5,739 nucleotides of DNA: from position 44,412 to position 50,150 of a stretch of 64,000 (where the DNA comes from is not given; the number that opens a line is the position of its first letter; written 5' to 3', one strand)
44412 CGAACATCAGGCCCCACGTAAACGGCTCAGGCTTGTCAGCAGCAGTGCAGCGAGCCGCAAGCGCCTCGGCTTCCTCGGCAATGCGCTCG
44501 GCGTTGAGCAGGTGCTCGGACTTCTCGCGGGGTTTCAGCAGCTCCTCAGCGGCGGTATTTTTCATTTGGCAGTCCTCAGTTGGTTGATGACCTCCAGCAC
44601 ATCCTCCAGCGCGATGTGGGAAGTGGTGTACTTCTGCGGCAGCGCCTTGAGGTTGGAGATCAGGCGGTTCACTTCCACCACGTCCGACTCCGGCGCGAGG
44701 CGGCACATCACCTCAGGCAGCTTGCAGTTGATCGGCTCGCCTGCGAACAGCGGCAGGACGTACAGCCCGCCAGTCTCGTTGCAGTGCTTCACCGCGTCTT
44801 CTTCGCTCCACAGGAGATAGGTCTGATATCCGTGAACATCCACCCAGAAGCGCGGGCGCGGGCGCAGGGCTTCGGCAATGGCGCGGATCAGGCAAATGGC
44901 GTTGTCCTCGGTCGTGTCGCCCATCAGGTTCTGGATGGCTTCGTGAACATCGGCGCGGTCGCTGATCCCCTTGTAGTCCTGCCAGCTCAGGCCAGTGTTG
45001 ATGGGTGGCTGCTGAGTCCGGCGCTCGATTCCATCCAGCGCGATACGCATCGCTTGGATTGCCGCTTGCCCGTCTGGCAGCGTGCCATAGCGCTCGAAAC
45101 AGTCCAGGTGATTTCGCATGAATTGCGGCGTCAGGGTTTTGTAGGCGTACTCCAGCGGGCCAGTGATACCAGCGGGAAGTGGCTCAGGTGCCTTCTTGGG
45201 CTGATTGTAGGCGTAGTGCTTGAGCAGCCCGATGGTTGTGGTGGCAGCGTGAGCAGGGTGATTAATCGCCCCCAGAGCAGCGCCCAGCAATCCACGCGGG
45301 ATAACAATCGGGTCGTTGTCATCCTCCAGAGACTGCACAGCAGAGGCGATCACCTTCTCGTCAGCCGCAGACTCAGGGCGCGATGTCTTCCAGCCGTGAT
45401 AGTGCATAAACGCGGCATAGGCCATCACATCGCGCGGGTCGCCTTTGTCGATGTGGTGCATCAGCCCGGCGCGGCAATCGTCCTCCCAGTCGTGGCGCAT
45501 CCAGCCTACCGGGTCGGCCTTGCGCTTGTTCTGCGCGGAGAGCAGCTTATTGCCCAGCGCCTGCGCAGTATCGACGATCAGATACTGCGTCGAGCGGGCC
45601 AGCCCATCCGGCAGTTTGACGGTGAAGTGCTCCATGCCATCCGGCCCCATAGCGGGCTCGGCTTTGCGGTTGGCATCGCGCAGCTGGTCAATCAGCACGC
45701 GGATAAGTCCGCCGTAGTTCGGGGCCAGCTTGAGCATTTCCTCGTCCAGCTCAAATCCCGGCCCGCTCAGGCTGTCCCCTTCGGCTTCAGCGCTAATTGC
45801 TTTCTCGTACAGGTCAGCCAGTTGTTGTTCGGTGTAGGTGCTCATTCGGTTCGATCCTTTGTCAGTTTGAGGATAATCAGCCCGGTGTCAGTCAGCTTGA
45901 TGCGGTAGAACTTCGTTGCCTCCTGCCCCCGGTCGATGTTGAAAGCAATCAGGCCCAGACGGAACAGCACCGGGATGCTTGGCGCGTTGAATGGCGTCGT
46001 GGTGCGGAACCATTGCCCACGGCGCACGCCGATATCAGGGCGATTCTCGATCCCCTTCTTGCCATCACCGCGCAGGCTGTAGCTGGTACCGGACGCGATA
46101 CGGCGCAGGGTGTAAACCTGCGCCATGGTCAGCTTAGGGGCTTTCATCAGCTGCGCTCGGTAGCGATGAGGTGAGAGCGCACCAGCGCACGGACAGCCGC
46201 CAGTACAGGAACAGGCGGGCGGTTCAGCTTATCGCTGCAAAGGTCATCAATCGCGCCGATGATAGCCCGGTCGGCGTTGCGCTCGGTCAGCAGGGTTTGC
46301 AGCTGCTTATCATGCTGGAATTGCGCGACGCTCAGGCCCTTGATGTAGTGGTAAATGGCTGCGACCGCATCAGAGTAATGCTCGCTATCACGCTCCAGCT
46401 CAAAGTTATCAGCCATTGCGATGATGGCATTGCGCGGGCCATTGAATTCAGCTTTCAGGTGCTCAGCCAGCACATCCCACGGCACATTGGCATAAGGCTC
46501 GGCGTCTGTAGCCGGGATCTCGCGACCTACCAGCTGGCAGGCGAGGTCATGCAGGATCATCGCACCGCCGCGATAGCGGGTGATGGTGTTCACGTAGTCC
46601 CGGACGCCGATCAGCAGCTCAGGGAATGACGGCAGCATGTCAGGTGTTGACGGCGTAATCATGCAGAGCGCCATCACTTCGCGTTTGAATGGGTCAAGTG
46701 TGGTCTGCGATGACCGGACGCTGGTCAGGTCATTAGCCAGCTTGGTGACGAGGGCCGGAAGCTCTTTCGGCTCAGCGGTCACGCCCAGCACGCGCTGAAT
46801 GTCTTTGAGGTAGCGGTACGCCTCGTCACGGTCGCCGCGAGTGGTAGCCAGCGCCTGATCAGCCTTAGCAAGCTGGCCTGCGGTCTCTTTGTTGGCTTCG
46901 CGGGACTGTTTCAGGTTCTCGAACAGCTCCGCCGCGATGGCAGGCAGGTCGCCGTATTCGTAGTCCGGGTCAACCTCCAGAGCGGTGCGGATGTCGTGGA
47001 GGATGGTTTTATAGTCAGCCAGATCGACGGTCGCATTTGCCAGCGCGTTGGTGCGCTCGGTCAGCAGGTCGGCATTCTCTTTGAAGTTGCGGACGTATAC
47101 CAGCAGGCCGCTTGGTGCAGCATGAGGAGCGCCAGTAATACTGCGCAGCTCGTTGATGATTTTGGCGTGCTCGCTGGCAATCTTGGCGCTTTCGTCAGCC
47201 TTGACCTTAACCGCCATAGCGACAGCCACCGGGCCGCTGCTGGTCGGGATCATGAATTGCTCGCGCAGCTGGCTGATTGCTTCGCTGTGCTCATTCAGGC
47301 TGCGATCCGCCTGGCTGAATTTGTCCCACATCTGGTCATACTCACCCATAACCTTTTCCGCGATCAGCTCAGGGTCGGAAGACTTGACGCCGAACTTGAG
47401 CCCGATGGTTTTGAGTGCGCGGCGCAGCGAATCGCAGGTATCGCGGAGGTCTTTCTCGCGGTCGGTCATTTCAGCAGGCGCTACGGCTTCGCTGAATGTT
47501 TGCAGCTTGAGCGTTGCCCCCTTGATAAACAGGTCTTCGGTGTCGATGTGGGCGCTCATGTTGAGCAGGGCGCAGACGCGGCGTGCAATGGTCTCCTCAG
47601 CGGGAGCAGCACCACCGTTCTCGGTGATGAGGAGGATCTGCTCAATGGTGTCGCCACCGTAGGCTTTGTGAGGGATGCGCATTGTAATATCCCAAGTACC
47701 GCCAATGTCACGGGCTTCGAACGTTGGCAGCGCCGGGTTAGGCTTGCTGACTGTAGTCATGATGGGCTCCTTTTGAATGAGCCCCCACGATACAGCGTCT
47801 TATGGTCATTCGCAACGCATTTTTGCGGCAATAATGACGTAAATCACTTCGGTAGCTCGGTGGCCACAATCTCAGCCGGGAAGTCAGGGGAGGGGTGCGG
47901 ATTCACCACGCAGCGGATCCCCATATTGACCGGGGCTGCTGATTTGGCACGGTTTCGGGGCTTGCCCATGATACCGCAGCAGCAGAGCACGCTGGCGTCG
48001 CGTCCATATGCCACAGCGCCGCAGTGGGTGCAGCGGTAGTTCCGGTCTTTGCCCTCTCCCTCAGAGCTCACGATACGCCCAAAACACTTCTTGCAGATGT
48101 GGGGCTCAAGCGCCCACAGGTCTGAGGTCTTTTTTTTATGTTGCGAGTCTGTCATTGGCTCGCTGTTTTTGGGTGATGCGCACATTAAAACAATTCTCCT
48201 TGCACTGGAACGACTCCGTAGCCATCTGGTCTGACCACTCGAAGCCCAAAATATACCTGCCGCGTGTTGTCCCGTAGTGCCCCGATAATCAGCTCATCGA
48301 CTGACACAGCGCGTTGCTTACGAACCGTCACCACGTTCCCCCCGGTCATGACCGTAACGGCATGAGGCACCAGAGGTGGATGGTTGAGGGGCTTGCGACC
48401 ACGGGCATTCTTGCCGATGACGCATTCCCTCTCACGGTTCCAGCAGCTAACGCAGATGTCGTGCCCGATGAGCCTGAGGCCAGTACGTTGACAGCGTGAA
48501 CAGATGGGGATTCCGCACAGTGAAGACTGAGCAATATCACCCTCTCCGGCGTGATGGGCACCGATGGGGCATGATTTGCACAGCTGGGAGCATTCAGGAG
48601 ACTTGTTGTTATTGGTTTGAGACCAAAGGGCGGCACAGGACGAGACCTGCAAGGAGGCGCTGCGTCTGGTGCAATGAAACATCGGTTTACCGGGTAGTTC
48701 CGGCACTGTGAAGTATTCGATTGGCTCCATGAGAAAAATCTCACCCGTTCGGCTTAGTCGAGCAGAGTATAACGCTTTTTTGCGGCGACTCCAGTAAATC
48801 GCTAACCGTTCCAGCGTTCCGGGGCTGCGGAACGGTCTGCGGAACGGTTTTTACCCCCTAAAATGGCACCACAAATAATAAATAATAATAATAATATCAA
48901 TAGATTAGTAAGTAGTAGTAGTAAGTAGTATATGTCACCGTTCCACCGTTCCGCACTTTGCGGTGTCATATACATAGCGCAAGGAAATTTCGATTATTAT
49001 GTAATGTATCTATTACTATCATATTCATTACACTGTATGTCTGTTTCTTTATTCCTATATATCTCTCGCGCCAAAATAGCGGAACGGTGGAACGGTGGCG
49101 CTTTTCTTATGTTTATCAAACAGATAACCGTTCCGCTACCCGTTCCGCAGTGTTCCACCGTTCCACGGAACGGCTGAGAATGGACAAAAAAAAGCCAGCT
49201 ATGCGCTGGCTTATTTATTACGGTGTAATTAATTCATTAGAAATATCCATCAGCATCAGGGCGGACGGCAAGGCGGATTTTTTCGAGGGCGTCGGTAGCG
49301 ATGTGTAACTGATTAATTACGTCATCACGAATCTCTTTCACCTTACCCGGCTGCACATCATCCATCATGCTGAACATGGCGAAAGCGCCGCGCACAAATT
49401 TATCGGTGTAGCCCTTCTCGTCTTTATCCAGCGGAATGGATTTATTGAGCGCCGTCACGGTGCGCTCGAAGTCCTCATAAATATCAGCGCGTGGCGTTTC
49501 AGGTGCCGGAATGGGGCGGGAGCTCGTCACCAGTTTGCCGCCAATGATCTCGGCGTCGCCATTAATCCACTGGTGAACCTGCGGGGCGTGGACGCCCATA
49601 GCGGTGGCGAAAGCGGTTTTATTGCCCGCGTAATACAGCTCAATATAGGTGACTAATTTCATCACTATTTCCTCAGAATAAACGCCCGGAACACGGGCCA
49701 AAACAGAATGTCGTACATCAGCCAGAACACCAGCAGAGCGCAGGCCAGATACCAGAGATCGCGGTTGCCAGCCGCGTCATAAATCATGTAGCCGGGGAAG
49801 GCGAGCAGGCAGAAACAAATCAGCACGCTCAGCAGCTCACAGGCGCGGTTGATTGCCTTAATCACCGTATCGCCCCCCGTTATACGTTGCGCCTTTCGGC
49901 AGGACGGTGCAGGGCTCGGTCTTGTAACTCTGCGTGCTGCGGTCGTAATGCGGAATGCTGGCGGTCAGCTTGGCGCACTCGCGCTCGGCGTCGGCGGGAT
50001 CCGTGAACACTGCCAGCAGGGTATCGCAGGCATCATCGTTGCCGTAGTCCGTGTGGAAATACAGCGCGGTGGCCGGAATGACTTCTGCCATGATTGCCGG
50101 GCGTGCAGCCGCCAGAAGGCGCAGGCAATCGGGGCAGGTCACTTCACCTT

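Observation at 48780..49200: Iteron array (at least 11 GGAACGG heptamers, both orientations) flanking AAT/AGT microsatellites, next to an HTH gene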

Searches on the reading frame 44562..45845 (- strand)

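Call 7: search_protein_families(library=phrogs, proteins=[window:44562-45845:-], max_evalue=0.01)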
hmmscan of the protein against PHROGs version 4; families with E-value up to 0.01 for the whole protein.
window:44562-45845:- (427 aa): 8 families
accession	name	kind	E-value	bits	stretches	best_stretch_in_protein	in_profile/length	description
phrog_6847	-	unknown function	1.1e-15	58.6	1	224-276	92-145/168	-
phrog_4838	-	unknown function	1.7e-15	58.5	1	75-158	100-186/234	-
phrog_16519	-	unknown function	5.4e-15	56.4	1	82-155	131-203/324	-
phrog_8209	-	unknown function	3.1e-11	44.8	1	50-159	45-151/272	-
phrog_34459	-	unknown function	4e-09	36.6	1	94-161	219-289/497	-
phrog_33718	-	unknown function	6.3e-09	37.1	1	285-325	59-99/107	-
phrog_6888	-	unknown function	6.5e-05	23.7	1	288-325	6-43/50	-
phrog_28270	-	unknown function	0.008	17.6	0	282-327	25-71/78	-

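Call 8: search_protein_families(library=pfam, proteins=[window:44562-45845:-], max_evalue=0.01)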
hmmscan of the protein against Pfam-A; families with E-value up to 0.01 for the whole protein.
window:44562-45845:- (427 aa): 0 families

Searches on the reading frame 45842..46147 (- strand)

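Call 7: search_protein_families(library=phrogs, proteins=[window:45842-46147:-], max_evalue=0.01)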
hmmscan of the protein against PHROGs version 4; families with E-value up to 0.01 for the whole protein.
window:45842-46147:- (101 aa): 1 family
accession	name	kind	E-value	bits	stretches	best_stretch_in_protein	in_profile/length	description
phrog_26489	-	unknown function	3.9e-24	85.8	1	3-100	4-90/100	-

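Call 8: search_protein_families(library=pfam, proteins=[window:45842-46147:-], max_evalue=0.01)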
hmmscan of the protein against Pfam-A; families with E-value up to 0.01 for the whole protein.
window:45842-46147:- (101 aa): 0 families

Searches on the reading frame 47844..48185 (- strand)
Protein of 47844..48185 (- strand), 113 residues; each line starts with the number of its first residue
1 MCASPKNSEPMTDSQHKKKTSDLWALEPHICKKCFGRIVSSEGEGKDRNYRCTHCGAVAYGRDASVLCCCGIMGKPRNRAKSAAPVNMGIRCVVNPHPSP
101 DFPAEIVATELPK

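Call 7: search_protein_families(library=phrogs, proteins=[window:47844-48185:-], max_evalue=0.01)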
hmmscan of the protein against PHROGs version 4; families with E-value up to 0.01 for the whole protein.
window:47844-48185:- (113 aa): 0 families

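Call 8: search_protein_families(library=pfam, proteins=[window:47844-48185:-], max_evalue=0.01)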
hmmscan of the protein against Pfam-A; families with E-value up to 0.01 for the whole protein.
window:47844-48185:- (113 aa): 1 family
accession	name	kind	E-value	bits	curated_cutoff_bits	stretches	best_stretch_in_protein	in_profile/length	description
PF23783.1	Zn_ribbon_TiaS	-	0.00048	20.3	27.3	1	30-60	3-30/41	TiaS C-terminal zinc ribbon domain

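Call 102: search_protein_families(library=ncbifam, proteins=[window:47844-48185:-], max_evalue=0.01)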
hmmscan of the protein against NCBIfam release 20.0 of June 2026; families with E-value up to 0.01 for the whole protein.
window:47844-48185:- (113 aa): 0 families

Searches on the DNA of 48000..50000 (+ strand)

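Call 4: search_dna_similar(query=window:48000-50000:+, collection=phages, mode=near, max_rows=30)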
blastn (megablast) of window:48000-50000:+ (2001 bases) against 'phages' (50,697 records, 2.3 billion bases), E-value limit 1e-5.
Records with a match: 1; places in all: 1; records where one place covers at least 80% of the query: 0.
Best place of each record, by identity: 90-95% 1.
By first word of the organism name: Enterobacter 1.
By host as written in the record: Enterobacter sp. 1.
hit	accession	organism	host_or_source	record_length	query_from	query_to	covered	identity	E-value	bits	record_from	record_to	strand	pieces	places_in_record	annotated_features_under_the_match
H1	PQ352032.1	Enterobacter phage phiT5282EW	Enterobacter sp.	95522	1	2001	56%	94.4%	0e+0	1723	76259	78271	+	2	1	hypothetical protein (x5)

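Call 5: get_annotated_region(hit=H1, flank=8000)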
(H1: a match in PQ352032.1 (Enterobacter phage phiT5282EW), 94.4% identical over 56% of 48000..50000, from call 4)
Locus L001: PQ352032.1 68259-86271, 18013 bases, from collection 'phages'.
description: Enterobacter phage phiT5282EW, complete genome.
organism: Enterobacter phage phiT5282EW (NCBI taxid 3369136)
taxonomy: Viruses; Duplodnaviria; Heunggongvirae; Uroviricota; Caudoviricetes
host: Enterobacter sp.; source: -; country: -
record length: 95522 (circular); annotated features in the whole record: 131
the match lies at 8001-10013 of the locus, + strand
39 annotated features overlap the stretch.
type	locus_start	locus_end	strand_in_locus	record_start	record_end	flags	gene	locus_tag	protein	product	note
CDS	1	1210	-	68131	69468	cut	-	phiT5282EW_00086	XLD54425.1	hypothetical protein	-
CDS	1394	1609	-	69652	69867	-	-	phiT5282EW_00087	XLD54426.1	hypothetical protein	-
CDS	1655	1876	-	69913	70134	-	-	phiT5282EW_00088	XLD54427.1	hypothetical protein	-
CDS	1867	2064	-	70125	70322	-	-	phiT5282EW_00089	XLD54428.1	hypothetical protein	-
CDS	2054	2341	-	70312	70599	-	-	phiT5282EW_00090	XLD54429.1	hypothetical protein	-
CDS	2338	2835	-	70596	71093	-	-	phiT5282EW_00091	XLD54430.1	hypothetical protein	-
CDS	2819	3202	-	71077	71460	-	-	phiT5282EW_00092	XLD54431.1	hypothetical protein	-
CDS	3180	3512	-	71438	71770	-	-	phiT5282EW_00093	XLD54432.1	hypothetical protein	-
CDS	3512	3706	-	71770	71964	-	-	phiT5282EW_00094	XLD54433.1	hypothetical protein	-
CDS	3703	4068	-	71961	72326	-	-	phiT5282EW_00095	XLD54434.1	hypothetical protein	-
CDS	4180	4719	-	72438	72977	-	-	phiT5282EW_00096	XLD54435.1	hypothetical protein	-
CDS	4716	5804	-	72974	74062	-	-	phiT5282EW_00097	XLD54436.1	hypothetical protein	-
CDS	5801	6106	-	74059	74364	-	-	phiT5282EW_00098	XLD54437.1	hypothetical protein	-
CDS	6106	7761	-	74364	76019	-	-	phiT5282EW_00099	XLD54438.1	hypothetical protein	-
CDS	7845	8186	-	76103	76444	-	-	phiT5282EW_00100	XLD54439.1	hypothetical protein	-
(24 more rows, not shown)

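Call 6: search_dna_similar(query=window:48000-50000:+, collection=plasmids, mode=near, max_rows=30)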
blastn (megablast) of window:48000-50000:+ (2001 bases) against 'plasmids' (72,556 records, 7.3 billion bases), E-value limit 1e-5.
No match.

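Call 47: search_rna_families(source=window, start=48300, end=49700, threshold=evalue, max_evalue=1)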
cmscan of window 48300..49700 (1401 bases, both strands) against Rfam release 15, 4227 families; matches with E-value up to 1: 7.
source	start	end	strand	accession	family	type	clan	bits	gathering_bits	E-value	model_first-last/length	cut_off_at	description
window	49187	49236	-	RF01388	isrD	Gene; sRNA;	-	32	37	0.00044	1-51/51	no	isrD Hfq binding RNA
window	49121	49218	-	RF02589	Spy779816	Gene; sRNA;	-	25.6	67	0.14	1-88/88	no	S. pyogenes small RNA 779816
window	49186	49230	-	RF00057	RyhB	Gene; sRNA;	-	21.7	55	0.35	1-67/67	no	RyhB RNA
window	48936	49097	+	RF03853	mir-2013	Gene; miRNA;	-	21.4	70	0.2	1-83/83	no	mir-2013 microRNA precursor family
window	49186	49276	-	RF00513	Trp_leader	Cis-reg; leader;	-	21.2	41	0.21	1-100/100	no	Tryptophan operon leader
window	48939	49094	-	RF04128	MIR8562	Gene; miRNA;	-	21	211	0.36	1-242/242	no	MIR8562 microRNA precursor family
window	49071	49182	-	RF02871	ncS54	Gene; sRNA;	-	20.8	43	0.071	1-79/79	no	Burkholderia sRNA 54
